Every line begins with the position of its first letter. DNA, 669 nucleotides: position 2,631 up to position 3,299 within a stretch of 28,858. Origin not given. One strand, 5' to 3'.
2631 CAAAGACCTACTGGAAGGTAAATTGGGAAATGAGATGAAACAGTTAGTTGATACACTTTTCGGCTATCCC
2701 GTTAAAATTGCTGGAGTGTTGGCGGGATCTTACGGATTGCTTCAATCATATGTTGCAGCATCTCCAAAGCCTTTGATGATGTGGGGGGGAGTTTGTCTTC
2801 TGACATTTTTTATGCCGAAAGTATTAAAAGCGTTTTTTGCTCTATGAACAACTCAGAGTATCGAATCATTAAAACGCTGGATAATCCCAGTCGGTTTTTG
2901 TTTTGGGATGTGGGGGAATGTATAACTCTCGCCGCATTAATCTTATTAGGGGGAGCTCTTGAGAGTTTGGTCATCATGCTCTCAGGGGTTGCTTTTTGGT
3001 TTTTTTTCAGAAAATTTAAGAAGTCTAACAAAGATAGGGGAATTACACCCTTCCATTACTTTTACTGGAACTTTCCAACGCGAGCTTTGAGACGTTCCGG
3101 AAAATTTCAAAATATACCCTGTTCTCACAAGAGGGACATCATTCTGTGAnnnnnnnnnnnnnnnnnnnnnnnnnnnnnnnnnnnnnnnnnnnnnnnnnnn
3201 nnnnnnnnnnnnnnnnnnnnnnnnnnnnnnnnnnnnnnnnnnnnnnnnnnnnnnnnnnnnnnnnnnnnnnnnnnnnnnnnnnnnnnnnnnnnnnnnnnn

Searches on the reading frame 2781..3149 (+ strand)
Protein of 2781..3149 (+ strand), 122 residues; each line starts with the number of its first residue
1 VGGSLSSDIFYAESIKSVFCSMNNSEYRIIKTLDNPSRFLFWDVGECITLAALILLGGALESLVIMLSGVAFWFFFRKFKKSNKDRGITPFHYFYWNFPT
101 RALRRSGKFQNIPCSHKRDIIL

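Call 6: search_protein_families(library=pfam, proteins=[window:2781-3149:+], max_evalue=0.01)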
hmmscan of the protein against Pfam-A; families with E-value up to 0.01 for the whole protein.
window:2781-3149:+ (122 aa): 1 family
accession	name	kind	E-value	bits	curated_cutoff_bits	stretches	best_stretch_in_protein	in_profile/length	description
PF07178.16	TraL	-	4.9e-17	62.4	24.4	1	27-120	1-89/90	TraL protein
